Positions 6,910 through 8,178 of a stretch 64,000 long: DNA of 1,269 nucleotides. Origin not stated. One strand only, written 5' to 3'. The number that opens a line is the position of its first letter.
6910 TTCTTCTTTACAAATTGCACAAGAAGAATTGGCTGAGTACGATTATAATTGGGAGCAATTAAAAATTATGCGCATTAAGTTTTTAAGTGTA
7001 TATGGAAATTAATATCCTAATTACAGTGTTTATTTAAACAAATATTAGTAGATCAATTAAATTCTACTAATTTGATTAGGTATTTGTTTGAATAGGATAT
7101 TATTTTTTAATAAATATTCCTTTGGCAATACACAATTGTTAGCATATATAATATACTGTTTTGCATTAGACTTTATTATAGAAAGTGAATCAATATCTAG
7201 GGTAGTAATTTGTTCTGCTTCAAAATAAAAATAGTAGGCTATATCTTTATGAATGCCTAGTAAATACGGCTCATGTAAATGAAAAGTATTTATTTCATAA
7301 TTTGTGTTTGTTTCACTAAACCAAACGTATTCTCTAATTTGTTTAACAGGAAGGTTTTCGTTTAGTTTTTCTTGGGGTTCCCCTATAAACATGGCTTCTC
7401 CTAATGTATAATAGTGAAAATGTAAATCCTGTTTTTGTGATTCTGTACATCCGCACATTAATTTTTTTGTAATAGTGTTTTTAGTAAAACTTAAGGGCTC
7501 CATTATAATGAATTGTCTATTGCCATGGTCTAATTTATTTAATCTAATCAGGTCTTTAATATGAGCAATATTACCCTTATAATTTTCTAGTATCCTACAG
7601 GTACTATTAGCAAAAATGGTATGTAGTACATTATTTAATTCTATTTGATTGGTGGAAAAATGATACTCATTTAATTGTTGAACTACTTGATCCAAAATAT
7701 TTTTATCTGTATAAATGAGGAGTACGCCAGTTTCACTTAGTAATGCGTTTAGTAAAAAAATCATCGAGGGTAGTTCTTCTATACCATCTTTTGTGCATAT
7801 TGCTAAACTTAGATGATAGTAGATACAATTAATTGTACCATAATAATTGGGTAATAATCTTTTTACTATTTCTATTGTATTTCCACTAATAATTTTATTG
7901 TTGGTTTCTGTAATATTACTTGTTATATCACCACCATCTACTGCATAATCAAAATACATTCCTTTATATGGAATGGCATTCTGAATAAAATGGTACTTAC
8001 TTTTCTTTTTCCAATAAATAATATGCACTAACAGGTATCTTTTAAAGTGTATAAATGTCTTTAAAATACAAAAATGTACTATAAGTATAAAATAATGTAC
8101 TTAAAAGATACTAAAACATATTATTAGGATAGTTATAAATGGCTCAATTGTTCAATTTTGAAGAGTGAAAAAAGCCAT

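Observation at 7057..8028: Intact but apparently dead, TRD-less type III R-M Mod homologue with no Res partner: a possible pseudo-methyltransferase or decoy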

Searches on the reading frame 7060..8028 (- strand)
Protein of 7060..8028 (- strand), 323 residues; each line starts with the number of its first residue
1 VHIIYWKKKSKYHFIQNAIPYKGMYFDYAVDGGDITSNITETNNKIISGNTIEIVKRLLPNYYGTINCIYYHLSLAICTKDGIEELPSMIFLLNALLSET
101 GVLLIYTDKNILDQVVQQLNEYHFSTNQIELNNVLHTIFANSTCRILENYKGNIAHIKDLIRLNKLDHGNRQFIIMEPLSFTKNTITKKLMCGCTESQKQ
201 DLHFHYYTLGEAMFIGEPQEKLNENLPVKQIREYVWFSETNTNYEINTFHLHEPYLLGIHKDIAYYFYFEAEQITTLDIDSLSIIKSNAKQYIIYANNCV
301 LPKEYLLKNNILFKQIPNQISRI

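Call 3: search_protein_families(library=pfam, proteins=[window:7060-8028:-], max_evalue=10)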
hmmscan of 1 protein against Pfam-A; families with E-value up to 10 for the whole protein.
window:7060-8028:- (323 aa): 0 families

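Call 4: search_protein_families(library=ncbifam, proteins=[window:7060-8028:-], max_evalue=10)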
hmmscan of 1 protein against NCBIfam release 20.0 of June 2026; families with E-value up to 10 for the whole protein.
window:7060-8028:- (323 aa): 0 families

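Call 5: search_solved_structures(query=window:7060-8028:-, max_evalue=10, show_alignments=3)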
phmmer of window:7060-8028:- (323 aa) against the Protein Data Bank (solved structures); distinct sequences matched with E-value up to 10: 1.
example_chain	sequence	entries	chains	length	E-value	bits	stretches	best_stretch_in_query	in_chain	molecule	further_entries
3aq4_A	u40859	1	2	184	0.19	14.1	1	98-166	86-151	ADP-ribosylation factor 1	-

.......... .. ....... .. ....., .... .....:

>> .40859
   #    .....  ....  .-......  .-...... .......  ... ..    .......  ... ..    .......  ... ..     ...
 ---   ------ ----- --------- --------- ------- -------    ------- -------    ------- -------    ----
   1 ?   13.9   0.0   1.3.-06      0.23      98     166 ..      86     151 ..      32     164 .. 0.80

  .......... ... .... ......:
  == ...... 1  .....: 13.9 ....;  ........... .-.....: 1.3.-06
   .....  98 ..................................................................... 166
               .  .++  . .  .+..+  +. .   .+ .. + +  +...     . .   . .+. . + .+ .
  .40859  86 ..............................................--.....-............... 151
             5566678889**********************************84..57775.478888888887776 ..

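Call 6: search_protein_families(library=padloc, proteins=[window:7060-8028:-], max_evalue=10)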
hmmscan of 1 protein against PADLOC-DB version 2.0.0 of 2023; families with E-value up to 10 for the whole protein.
window:7060-8028:- (323 aa): 3 families
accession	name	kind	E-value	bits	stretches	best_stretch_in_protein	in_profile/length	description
PDLC03644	MTase_III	-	1.2e-38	131.2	2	114-322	318-541/542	Type III methyltransferase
PDLC03640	MTase_III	-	3.5e-08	30.3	2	109-183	362-436/654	Type III methyltransferase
PDLC03634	MTase_III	-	0.0011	15.9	2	38-70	89-121/621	Type III methyltransferase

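Call 7: search_protein_families(library=phrogs, proteins=[window:7060-8028:-], max_evalue=10)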
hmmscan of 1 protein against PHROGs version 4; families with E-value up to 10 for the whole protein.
window:7060-8028:- (323 aa): 0 families

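Call 8: find_homologous_proteins(query=window:7060-8028:-, max_evalue=0.001)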
Query window:7060-8028:- (323 aa): 74 proteins with E <= 0.001 among 805 candidates.
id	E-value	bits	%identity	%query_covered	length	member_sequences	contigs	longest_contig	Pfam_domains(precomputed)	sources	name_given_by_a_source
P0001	1.9e-214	729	100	100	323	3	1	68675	-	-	-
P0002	1.2e-185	634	88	100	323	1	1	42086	-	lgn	-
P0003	1.1e-113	398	57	100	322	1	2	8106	-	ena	-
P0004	2.8e-109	383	56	100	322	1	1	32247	-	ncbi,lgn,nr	ncbi:MAG: hypothetical protein Q8K64_01070 [Sediminibacterium sp.]|nr:hypothetical protein [Sedimini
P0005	4.7e-103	363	53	100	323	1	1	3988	-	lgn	-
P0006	5.0e-103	363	53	100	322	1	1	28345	-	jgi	-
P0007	7.1e-102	359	53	100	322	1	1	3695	-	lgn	-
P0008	4.9e-63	231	57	55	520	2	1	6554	PF01555.25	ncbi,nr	ncbi:MAG: site-specific DNA-methyltransferase [Sediminibacterium sp.]|nr:site-specific DNA-methyltra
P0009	1.5e-44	171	41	55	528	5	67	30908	PF01555.25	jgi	jgi:adenine-specific DNA-methyltransferase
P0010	2.1e-44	170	43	55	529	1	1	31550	PF01555.25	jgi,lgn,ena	-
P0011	1.3e-43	168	43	55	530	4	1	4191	PF01555.25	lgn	-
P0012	3.3e-43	166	39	58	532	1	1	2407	PF01555.25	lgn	-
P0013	4.4e-43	166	43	55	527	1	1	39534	PF01555.25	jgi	jgi:adenine-specific DNA-methyltransferase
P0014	1.8e-41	160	41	58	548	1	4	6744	PF01555.25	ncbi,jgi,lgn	jgi:adenine-specific DNA-methyltransferase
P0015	5.2e-41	159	39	74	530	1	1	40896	PF01555.25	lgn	-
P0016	4.0e-40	156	44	55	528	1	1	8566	PF01555.25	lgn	-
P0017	7.4e-40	155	42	57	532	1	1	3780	PF01555.25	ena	-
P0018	1.2e-39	155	40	57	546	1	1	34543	PF01555.25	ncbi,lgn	-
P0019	2.7e-39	153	37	63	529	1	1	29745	PF01555.25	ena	-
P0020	4.2e-39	153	39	57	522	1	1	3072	PF01555.25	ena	-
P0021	5.1e-39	152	39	57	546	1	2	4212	PF01555.25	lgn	-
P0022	5.5e-39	152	36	68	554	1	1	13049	PF01555.25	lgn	-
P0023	5.8e-39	152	37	63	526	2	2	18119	PF01555.25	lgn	-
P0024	8.9e-39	152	34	75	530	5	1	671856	PF01555.25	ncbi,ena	-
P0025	9.4e-39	152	39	67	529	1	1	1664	PF01555.25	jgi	jgi:adenine-specific DNA-methyltransferase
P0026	1.2e-38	151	36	73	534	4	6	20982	PF01555.25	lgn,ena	-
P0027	2.2e-38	150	39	58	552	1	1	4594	PF01555.25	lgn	-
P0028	4.3e-38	149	42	55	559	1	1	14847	PF01555.25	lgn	-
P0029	4.3e-38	149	37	59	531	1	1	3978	PF01555.25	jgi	jgi:adenine-specific DNA-methyltransferase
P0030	4.3e-38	149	40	58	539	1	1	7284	PF01555.25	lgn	-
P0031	4.4e-38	149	40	56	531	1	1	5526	PF01555.25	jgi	jgi:adenine-specific DNA-methyltransferase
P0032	5.8e-38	149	39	57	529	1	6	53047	PF01555.25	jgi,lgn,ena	jgi:adenine-specific DNA-methyltransferase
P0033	6.4e-38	149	39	59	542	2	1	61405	PF01555.25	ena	-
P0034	7.3e-38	149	37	60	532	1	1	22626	PF01555.25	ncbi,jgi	-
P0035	9.5e-38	148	40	58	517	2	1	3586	PF01555.25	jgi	jgi:adenine-specific DNA-methyltransferase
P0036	1.2e-37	148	37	58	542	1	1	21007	PF01555.25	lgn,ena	-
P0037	1.7e-37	147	41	55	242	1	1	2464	PF01555.25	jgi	jgi:adenine-specific DNA-methyltransferase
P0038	1.7e-37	147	43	55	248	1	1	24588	PF01555.25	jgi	jgi:adenine-specific DNA-methyltransferase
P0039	1.8e-37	147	33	75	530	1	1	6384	PF01555.25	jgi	jgi:adenine-specific DNA-methyltransferase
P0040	1.9e-37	147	39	63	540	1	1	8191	PF01555.25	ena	-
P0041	2.0e-37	147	40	55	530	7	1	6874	PF01555.25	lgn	-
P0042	2.5e-37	147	33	76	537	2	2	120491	PF01555.25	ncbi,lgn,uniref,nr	ncbi:site-specific DNA-methyltransferase [Rhabdobacter roseus]|uniref:site-specific DNA-methyltransf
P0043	4.2e-37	146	38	55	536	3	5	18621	PF01555.25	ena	-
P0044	6.1e-37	146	39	55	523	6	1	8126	PF01555.25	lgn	-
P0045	6.2e-37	146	38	58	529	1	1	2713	PF01555.25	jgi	jgi:adenine-specific DNA-methyltransferase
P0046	8.5e-37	145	44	55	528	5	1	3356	PF01555.25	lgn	-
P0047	1.5e-36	144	34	72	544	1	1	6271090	PF01555.25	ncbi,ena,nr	nr:site-specific DNA-methyltransferase [uncultured Carboxylicivirga sp.]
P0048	2.9e-36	143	39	55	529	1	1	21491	PF01555.25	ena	-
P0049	3.4e-36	143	38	58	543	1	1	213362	PF01555.25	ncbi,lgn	ncbi:MAG: site-specific DNA-methyltransferase [Cyclobacteriaceae bacterium]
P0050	3.6e-36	143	39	56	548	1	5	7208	PF01555.25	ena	-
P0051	3.8e-36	143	33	74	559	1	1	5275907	PF01555.25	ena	-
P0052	4.2e-36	143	41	55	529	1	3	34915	PF01555.25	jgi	jgi:adenine-specific DNA-methyltransferase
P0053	5.3e-36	143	38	57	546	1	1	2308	PF01555.25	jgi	-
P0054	6.3e-36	142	36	59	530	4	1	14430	PF01555.25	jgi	-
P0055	6.8e-36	142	39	55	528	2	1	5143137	PF01555.25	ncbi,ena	-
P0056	1.1e-35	142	39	55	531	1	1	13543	PF01555.25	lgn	-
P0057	1.1e-35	141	33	66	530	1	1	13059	PF01555.25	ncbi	-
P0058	1.8e-35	141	41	55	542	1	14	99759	PF01555.25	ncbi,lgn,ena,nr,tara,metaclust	ncbi:MAG: type III restriction endonuclease subunit M [Flammeovirgaceae bacterium]|nr:type III restr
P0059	2.5e-35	140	38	59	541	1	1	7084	PF01555.25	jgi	jgi:adenine-specific DNA-methyltransferase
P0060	1.3e-34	138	34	66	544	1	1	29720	PF01555.25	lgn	-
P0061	3.2e-34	137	36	58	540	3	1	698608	PF01555.25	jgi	jgi:adenine-specific DNA-methyltransferase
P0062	3.3e-34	137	36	67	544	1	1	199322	PF01555.25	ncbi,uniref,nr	ncbi:site-specific DNA-methyltransferase [Marinoscillum sp. 108]|uniref:site-specific DNA-methyltran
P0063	7.9e-34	135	38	57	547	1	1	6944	PF01555.25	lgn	-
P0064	8.4e-34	135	39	55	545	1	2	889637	PF01555.25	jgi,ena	-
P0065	1.4e-33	135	40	55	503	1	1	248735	PF01555.25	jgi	-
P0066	1.9e-33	134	35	61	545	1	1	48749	PF01555.25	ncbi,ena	-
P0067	1.2e-32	132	37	54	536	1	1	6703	PF01555.25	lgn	-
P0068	3.3e-32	130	37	53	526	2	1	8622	PF01555.25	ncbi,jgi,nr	ncbi:MAG: type III restriction endonuclease subunit M [Bacteroidetes bacterium 4572_117]|nr:MAG: typ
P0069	4.6e-32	130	36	55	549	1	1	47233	PF01555.25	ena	-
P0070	7.2e-31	126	34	59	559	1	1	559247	PF01555.25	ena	-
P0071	1.8e-29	121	38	59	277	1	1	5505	PF01555.25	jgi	jgi:adenine-specific DNA-methyltransferase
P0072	2.3e-29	121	39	55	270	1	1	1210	PF01555.25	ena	-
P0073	1.6e-26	111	35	55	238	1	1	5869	PF01555.25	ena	-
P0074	2.5e-5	42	32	36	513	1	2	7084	PF01555.25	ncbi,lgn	-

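Call 11: find_encoding_contigs(protein=P0002, flank=10000, max_places=3)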
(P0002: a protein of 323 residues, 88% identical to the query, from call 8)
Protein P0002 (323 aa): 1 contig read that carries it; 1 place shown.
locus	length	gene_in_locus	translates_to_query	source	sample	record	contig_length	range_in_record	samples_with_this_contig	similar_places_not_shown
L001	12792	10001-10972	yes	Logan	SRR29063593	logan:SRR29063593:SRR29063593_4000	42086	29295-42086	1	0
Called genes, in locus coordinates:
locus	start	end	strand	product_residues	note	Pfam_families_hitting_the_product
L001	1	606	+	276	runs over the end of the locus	PF00106:adh_short, PF08659:KR (weak), PF13561:adh_short_C2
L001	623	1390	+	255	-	PF23441:SDR (weak), PF00106:adh_short, PF08659:KR, PF13561:adh_short_C2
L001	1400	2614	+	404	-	PF02771:Acyl-CoA_dh_N (weak), PF02770:Acyl-CoA_dh_M, PF00441:Acyl-CoA_dh_1, PF08028:Acyl-CoA_dh_2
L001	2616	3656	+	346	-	PF01636:APH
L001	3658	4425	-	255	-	PF13715:CarbopepD_reg_2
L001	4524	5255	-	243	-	PF00756:Esterase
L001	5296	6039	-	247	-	PF01656:CbiA, PF06564:CBP_BcsQ (weak), PF09140:MipZ (faint), PF10609:ParA, PF13614:AAA_31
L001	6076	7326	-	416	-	PF02417:Chromate_transp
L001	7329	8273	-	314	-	PF14226:DIOX_N, PF03171:2OG-FeII_Oxy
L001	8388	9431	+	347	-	PF11288:DUF3089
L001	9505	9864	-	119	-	PF13560:HTH_31, PF12844:HTH_19, PF01381:HTH_3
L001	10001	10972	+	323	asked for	-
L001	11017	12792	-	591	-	?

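Call 12: find_encoding_contigs(protein=P0004, flank=10000, max_places=3)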
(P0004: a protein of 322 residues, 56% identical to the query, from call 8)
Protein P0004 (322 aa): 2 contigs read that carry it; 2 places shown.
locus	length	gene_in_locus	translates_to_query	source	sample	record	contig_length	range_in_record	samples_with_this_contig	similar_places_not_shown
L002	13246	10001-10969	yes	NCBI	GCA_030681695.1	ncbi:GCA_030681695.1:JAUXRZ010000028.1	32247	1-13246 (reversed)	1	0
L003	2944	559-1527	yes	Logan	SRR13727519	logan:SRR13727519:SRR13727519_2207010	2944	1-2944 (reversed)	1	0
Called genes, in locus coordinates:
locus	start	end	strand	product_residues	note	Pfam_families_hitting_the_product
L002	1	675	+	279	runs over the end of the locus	PF00106:adh_short, PF08659:KR (weak), PF13561:adh_short_C2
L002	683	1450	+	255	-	PF23441:SDR (weak), PF00106:adh_short, PF08659:KR (weak), PF13561:adh_short_C2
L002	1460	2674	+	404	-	PF02771:Acyl-CoA_dh_N, PF02770:Acyl-CoA_dh_M, PF00441:Acyl-CoA_dh_1, PF08028:Acyl-CoA_dh_2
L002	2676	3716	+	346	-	PF01636:APH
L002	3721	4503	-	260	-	PF13715:CarbopepD_reg_2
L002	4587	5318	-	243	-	PF00756:Esterase (weak)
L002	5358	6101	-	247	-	PF00142:Fer4_NifH (faint), PF01656:CbiA, PF02374:ArsA_ATPase (weak), PF06564:CBP_BcsQ (weak), PF09140:MipZ (faint), PF10609:ParA, PF13614:AAA_31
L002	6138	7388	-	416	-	PF02417:Chromate_transp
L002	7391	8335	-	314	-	PF14226:DIOX_N, PF03171:2OG-FeII_Oxy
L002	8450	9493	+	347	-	PF11288:DUF3089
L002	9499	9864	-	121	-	PF13560:HTH_31, PF12844:HTH_19, PF01381:HTH_3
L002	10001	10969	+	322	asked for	-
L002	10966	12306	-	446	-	PF01637:ATPase_2 (weak), PF13173:AAA_14, PF13635:DUF4143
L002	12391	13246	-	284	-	PF09382:RQC, PF00570:HRDC, PF21220:RecQ-1-like_HTH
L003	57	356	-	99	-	PF01381:HTH_3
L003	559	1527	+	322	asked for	-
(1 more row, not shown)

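Call 13: find_encoding_contigs(protein=P0006, flank=10000, max_places=3)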
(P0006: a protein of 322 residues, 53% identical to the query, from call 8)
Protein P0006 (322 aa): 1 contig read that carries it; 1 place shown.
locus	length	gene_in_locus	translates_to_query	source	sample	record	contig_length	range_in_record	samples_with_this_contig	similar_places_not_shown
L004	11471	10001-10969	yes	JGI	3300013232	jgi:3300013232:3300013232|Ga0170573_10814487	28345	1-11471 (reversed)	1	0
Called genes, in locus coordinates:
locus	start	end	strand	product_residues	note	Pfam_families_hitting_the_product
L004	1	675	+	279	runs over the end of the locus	PF00106:adh_short, PF08659:KR (weak), PF13561:adh_short_C2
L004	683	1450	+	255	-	PF23441:SDR (weak), PF00106:adh_short, PF08659:KR (weak), PF13561:adh_short_C2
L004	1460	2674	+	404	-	PF02771:Acyl-CoA_dh_N, PF02770:Acyl-CoA_dh_M, PF00441:Acyl-CoA_dh_1, PF08028:Acyl-CoA_dh_2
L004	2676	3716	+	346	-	PF01636:APH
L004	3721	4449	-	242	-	PF13715:CarbopepD_reg_2 (weak)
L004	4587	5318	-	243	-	PF00756:Esterase (weak)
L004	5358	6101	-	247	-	PF00142:Fer4_NifH (faint), PF01656:CbiA, PF02374:ArsA_ATPase (weak), PF06564:CBP_BcsQ (weak), PF10609:ParA, PF13614:AAA_31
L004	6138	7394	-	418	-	PF02417:Chromate_transp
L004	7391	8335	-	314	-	PF14226:DIOX_N, PF03171:2OG-FeII_Oxy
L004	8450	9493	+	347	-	PF11288:DUF3089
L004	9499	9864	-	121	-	PF13560:HTH_31, PF12844:HTH_19, PF01381:HTH_3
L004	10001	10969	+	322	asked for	-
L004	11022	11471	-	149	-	?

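Call 14: find_encoding_contigs(protein=P0008, flank=10000, max_places=3)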
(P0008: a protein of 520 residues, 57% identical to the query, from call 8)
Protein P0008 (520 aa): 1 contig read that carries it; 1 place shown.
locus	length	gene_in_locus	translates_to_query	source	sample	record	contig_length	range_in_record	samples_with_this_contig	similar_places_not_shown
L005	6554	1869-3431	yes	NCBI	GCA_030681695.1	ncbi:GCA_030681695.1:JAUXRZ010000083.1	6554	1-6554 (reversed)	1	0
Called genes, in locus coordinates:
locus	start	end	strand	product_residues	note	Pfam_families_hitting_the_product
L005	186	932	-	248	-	-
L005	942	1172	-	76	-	-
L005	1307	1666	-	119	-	PF13560:HTH_31, PF13744:HTH_37 (faint), PF12844:HTH_19, PF01381:HTH_3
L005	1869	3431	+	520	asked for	PF01555:N6_N4_Mtase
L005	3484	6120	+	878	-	PF04851:ResIII, PF00270:DEAD (weak)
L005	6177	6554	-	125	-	PF21220:RecQ-1-like_HTH, PF14493:HTH_40 (weak)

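Call 15: find_encoding_contigs(protein=P0003, flank=10000, max_places=2)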
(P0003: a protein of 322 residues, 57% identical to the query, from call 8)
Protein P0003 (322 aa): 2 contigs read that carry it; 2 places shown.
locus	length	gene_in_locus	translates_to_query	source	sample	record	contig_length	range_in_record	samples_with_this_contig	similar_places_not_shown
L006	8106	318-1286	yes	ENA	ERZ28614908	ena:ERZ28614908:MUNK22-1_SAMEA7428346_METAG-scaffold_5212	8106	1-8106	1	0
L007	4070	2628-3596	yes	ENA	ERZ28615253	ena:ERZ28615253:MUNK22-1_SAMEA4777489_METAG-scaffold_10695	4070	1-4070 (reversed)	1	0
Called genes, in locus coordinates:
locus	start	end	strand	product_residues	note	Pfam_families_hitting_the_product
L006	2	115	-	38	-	?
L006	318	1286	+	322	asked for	-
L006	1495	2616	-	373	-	-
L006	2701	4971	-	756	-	PF00270:DEAD, PF04851:ResIII (weak), PF00271:Helicase_C, PF16124:RecQ_Zn_bind, PF09382:RQC, PF00570:HRDC, PF21220:RecQ-1-like_HTH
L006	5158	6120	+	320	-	PF01380:SIS, PF00571:CBS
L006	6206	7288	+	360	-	PF00483:NTP_transferase, PF22640:ManC_GMP_beta-helix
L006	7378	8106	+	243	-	?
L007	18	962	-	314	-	PF14226:DIOX_N, PF03171:2OG-FeII_Oxy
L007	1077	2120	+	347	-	PF11288:DUF3089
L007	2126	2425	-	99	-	PF01381:HTH_3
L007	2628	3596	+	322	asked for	-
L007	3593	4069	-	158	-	?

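Call 16: find_encoding_contigs(protein=P0005, flank=10000, max_places=2)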
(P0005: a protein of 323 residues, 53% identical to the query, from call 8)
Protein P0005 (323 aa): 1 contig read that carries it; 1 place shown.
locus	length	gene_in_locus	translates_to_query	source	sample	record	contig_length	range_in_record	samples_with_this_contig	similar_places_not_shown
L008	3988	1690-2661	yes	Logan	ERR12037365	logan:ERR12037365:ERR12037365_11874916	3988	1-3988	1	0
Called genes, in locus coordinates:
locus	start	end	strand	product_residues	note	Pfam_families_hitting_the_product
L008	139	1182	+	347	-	PF11288:DUF3089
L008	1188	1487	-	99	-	PF01381:HTH_3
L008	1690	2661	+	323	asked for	-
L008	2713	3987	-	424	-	?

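Call 17: find_encoding_contigs(protein=P0007, flank=10000, max_places=2)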
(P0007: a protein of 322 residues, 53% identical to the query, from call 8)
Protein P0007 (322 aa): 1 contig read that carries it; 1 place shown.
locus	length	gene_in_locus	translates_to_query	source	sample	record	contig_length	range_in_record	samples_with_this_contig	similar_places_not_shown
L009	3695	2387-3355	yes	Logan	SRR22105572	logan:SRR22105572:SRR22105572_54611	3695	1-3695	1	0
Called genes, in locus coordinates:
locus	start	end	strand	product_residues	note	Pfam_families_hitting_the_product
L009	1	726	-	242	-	?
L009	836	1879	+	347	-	PF11288:DUF3089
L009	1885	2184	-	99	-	PF01381:HTH_3, PF12844:HTH_19 (faint)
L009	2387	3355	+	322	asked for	-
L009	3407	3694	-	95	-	?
